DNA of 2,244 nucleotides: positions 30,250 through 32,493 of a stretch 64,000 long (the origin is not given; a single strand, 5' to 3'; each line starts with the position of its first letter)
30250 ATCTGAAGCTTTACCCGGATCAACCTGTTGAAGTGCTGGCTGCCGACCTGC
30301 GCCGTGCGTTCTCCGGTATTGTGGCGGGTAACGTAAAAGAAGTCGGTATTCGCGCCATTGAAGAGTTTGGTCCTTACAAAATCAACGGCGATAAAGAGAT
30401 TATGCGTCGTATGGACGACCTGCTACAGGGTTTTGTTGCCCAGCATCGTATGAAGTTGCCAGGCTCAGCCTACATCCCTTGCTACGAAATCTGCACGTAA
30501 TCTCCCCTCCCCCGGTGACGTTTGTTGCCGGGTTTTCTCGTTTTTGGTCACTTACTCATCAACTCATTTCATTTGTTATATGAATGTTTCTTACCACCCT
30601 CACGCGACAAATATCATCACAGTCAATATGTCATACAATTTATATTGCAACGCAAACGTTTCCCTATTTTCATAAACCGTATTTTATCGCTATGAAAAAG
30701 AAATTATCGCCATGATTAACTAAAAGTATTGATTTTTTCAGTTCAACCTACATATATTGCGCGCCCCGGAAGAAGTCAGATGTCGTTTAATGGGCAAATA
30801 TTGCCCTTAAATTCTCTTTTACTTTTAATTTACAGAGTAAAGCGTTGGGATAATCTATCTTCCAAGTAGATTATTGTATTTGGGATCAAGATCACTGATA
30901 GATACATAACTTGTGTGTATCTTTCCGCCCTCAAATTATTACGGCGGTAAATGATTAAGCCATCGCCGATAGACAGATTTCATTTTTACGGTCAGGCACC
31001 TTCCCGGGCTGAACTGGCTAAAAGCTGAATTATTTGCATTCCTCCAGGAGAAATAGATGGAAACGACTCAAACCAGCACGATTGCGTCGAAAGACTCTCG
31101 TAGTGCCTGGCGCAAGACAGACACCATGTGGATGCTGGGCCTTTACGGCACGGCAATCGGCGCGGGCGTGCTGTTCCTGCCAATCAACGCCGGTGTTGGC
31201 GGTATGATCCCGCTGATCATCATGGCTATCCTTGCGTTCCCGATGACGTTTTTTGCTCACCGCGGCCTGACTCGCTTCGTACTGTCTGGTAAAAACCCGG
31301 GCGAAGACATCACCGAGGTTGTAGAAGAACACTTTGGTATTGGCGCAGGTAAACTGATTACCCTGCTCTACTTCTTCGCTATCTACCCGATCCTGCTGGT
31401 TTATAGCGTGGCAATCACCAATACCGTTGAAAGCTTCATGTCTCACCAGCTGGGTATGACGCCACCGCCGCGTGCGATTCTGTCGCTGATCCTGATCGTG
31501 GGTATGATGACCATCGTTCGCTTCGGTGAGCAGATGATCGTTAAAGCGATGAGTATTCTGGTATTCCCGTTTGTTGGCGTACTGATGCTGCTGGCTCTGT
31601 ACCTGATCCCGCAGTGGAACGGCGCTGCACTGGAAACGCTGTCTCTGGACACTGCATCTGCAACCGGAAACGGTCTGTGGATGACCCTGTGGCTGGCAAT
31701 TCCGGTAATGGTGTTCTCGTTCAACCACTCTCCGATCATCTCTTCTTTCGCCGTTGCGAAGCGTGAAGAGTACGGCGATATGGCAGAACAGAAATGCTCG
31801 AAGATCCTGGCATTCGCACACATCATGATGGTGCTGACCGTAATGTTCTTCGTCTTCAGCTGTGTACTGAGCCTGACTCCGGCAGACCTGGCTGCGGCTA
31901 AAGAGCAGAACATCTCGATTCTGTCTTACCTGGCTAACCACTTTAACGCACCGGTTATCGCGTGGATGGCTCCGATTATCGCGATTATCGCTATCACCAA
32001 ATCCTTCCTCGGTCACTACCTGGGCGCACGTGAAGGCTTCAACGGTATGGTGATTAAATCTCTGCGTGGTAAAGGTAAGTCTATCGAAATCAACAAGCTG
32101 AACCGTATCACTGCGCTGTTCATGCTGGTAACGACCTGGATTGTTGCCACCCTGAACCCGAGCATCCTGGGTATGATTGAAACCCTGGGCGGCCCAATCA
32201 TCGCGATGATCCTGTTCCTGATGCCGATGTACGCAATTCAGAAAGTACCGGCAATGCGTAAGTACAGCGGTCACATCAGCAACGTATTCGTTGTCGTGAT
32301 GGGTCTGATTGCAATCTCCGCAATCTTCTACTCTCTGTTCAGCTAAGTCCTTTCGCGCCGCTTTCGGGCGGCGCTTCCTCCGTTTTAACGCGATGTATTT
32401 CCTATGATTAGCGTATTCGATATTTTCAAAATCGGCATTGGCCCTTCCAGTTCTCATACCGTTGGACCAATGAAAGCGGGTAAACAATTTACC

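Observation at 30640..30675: Consensus-matching PurR box between ppnN and sdaC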

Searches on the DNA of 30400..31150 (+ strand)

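Call 4: search_dna_similar(query=window:30400-31100:+, collection=ecoli_genomes, mode=near, max_rows=30, rows=spread)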
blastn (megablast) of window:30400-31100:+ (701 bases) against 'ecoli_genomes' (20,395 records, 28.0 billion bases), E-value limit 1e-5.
Records with a match: 5425; places in all: 5429; records where one place covers at least 80% of the query: 5420.
Genomes with a match: 5425 of 5426; with a place that covers at least 80% of the query: 5420. Places per genome that has any: lowest 1, median 1, highest 2. On chromosomes: 5428 places; on plasmids: 1.
Best place of each record, by identity: >=99% 3707; 95-99% 1718.
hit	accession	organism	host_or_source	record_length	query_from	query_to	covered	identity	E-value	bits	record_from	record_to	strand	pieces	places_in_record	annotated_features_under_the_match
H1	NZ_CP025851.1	Escherichia coli strain 510016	Homo sapiens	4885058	1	701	100%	100.0%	0e+0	1295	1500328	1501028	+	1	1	ppnN: nucleotide 5'-monophosphate nucleosidase PpnN | sdaC: HAAAP family serine/threonine permease SdaC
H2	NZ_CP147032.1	Escherichia coli strain 22F46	river water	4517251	1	701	100%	99.9%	0e+0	1290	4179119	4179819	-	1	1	ppnN: nucleotide 5'-monophosphate nucleosidase PpnN | sdaC: HAAAP family serine/threonine permease SdaC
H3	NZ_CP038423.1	Escherichia coli O157:H7 strain 7409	bovine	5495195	1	701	100%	99.7%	0e+0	1284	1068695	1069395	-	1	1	ppnN: nucleotide 5'-monophosphate nucleosidase PpnN | sdaC: HAAAP family serine/threonine permease SdaC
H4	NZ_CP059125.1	Escherichia coli strain EC45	Homo sapiens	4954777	1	701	100%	99.7%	0e+0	1284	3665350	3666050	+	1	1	ppnN: nucleotide 5'-monophosphate nucleosidase PpnN | sdaC: HAAAP family serine/threonine permease SdaC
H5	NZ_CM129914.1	Escherichia coli strain CPEC24103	canine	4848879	1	701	100%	99.7%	0e+0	1284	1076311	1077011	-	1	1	ppnN: nucleotide 5'-monophosphate nucleosidase PpnN | sdaC: HAAAP family serine/threonine permease SdaC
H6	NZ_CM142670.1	Escherichia coli strain UID2309220010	Homo sapiens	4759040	1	701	100%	99.7%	0e+0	1284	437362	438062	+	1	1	ppnN: nucleotide 5'-monophosphate nucleosidase PpnN | sdaC: HAAAP family serine/threonine permease SdaC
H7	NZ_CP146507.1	Escherichia coli strain 10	Ground beef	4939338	1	701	100%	99.6%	0e+0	1279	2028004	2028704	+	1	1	ppnN: nucleotide 5'-monophosphate nucleosidase PpnN | sdaC: HAAAP family serine/threonine permease SdaC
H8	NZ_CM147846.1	Escherichia coli strain 32F4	Calf of Bos taurus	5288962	1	701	100%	99.6%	0e+0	1279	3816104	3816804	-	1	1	ppnN: nucleotide 5'-monophosphate nucleosidase PpnN | sdaC: HAAAP family serine/threonine permease SdaC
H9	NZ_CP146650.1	Escherichia coli strain MS 85-1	Homo sapiens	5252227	1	701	100%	99.4%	0e+0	1273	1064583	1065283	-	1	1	ppnN: nucleotide 5'-monophosphate nucleosidase PpnN | sdaC: HAAAP family serine/threonine permease SdaC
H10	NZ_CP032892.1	Escherichia coli strain SCEC020022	Homo sapiens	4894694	1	701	100%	99.3%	0e+0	1267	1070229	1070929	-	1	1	ppnN: nucleotide 5'-monophosphate nucleosidase PpnN | sdaC: HAAAP family serine/threonine permease SdaC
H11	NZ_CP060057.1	Escherichia coli strain G8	Homo sapiens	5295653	1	701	100%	99.3%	0e+0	1267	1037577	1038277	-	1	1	ppnN: nucleotide 5'-monophosphate nucleosidase PpnN | sdaC: HAAAP family serine/threonine permease SdaC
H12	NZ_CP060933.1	Escherichia coli strain EC12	Homo sapiens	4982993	1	701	100%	99.3%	0e+0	1267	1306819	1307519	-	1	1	ppnN: nucleotide 5'-monophosphate nucleosidase PpnN | sdaC: HAAAP family serine/threonine permease SdaC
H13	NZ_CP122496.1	Escherichia coli strain a7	duck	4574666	1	701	100%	99.3%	0e+0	1267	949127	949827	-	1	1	ppnN: nucleotide 5'-monophosphate nucleosidase PpnN | sdaC: HAAAP family serine/threonine permease SdaC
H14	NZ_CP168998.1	Escherichia coli strain UTAK-14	Veal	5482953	1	701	100%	99.3%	0e+0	1267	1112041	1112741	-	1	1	ppnN: nucleotide 5'-monophosphate nucleosidase PpnN | sdaC: HAAAP family serine/threonine permease SdaC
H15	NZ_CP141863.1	Escherichia coli strain numer 3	Pigeons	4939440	1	701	100%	99.3%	0e+0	1267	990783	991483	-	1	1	ppnN: nucleotide 5'-monophosphate nucleosidase PpnN | sdaC: HAAAP family serine/threonine permease SdaC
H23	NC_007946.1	Escherichia coli UTI89 strain UTI89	-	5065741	1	701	100%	97.9%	0e+0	1212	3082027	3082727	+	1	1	ppnN: nucleotide 5'-monophosphate nucleosidase PpnN | sdaC: HAAAP family serine/threonine permease SdaC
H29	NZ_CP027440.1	Escherichia coli strain 2012C-4502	Homo sapiens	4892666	1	701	100%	97.6%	0e+0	1199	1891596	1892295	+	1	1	ppnN: nucleotide 5'-monophosphate nucleosidase PpnN | sdaC: HAAAP family serine/threonine permease SdaC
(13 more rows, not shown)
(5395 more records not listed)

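Call 34: search_rna_families(source=window, start=30400, end=31150, threshold=evalue, max_evalue=1)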
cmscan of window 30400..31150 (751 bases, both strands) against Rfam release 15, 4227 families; matches with E-value up to 1: 0.
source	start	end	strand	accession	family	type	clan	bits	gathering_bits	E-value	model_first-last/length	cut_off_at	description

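Call 53: get_annotated_region(hit=H23, flank=0)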
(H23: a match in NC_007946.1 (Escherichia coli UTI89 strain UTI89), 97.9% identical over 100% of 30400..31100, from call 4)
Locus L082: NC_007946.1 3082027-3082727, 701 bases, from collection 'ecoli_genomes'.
description: Escherichia coli UTI89, complete sequence
organism: Escherichia coli UTI89 strain UTI89 (NCBI taxid 364106)
replicon: chromosome; assembly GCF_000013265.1
host: -; source: -; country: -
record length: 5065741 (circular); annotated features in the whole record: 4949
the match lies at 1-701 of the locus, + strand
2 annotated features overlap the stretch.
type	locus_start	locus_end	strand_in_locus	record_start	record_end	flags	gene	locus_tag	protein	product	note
CDS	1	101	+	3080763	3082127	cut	ppnN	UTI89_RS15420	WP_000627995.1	nucleotide 5'-monophosphate nucleosidase PpnN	-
CDS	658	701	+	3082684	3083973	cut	sdaC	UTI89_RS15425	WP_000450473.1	HAAAP family serine/threonine permease SdaC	-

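Call 54: get_annotated_region(hit=H29, flank=0)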
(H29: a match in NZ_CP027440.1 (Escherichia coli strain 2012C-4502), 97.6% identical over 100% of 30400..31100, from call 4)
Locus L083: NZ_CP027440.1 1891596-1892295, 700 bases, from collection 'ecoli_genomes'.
description: Escherichia coli strain 2012C-4502 chromosome, complete genome
organism: Escherichia coli strain 2012C-4502 (NCBI taxid 562)
replicon: chromosome; assembly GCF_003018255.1
host: Homo sapiens; source: stool; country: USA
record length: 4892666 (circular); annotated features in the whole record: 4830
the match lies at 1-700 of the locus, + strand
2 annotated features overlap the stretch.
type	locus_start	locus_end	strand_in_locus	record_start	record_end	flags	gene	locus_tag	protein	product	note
CDS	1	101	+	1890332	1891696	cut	ppnN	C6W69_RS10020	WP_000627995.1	nucleotide 5'-monophosphate nucleosidase PpnN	-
CDS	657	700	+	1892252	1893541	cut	sdaC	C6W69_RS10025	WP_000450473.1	HAAAP family serine/threonine permease SdaC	-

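Call 55: get_annotated_region(hit=H3, flank=0)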
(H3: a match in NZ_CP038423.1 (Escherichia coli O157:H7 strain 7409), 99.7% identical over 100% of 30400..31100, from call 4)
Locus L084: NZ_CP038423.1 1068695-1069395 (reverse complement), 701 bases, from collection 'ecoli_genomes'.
description: Escherichia coli O157:H7 strain 7409 chromosome, complete genome
organism: Escherichia coli O157:H7 strain 7409 (NCBI taxid 83334)
replicon: chromosome; assembly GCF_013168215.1
host: bovine; source: missing; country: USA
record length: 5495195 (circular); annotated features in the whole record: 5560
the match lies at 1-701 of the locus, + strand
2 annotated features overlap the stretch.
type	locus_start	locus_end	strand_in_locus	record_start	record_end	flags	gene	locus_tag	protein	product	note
CDS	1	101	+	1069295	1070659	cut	ppnN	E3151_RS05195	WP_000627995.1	nucleotide 5'-monophosphate nucleosidase PpnN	-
CDS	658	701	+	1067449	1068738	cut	sdaC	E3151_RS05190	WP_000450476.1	HAAAP family serine/threonine permease SdaC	-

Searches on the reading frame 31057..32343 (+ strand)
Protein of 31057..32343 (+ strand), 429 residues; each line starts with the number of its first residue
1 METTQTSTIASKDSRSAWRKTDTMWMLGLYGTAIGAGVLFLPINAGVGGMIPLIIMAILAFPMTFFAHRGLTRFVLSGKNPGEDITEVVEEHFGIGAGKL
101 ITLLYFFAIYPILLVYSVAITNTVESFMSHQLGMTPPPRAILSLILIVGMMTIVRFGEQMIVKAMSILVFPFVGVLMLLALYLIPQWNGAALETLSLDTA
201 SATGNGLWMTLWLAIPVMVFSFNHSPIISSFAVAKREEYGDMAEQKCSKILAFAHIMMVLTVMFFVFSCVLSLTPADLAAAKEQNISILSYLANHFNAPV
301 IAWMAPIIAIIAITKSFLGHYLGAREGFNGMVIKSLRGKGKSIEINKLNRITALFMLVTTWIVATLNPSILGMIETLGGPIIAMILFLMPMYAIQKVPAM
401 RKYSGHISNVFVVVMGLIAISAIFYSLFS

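Call 26: find_related_loci(query=window:31057-32343:+, collection=genome_contigs, flank=2500)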
Query window:31057-32343:+ (429 aa) in genome_contigs; peptide patterns used: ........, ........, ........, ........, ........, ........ (x = any residue, [..] = any of these).
337 stretches matched a pattern; 319 encode a relative of the query (tblastn E <= 1e-3); the best 80 are kept; 80 distinct loci.
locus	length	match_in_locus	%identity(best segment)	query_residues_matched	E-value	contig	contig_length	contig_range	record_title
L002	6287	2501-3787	100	1-429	0e+0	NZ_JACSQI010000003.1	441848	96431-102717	Escherichia whittamii strain Sa2BVA5 NODE_3_length_441848_cov_9.028465, whole genome shotgun sequence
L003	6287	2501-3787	100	1-429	0e+0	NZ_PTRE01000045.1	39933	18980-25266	Escherichia sp. MOD1-EC7003 MOD1-EC7003_45_length_39933_cov_122, whole genome shotgun sequence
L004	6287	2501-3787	99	1-429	0e+0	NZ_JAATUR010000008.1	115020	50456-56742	Escherichia coli strain SCPM-O-B-8794 8length=115020, whole genome shotgun sequence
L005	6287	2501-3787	96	1-429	0e+0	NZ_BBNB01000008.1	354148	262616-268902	Citrobacter sedlakii NBRC 105722, whole genome shotgun sequence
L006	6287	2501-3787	96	1-429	0e+0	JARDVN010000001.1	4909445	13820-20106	Citrobacter amalonaticus strain AUH_CA_2023_1 contig_2, whole genome shotgun sequence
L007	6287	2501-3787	93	1-429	0e+0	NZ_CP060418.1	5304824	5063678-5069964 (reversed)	Enterobacter sp. JUb54 strain RIT712 chromosome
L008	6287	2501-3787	93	1-429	0e+0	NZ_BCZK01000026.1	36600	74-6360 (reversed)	Klebsiella oxytoca NBRC 105695, whole genome shotgun sequence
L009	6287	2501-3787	95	1-429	0e+0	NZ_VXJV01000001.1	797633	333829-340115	Salmonella enterica subsp. diarizonae strain CCUG 30040T contig_0000001, whole genome shotgun sequence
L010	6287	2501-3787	93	1-429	0e+0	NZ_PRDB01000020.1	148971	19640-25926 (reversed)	Klebsiella michiganensis strain DSM 25444 contig_20, whole genome shotgun sequence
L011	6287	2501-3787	95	1-429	0e+0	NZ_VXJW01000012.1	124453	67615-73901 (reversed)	Salmonella enterica subsp. arizonae strain CCUG 6322T contig_0000012, whole genome shotgun sequence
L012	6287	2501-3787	92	1-429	0e+0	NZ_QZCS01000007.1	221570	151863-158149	Enterobacter chuandaensis strain 090028 7, whole genome shotgun sequence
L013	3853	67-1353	93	1-429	0e+0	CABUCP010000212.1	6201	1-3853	MAG TPA_asm: uncultured Klebsiella sp. isolate MGYG-HGUT-03882 genome assembly, contig: GUT_GENOME247084_212, whole geno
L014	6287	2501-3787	93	1-429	0e+0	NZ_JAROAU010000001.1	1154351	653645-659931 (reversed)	Kosakonia cowanii strain 282A-S69 282A_S69_1, whole genome shotgun sequence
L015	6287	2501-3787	93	1-429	0e+0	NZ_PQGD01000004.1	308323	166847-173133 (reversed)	Superficieibacter electus strain BP-1 NODE_4_length_308323_cov_34.2457, whole genome shotgun sequence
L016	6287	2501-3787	93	1-429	0e+0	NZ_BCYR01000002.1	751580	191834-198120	Raoultella ornithinolytica NBRC 105727 = ATCC 31898 strain NBRC 105727, whole genome shotgun sequence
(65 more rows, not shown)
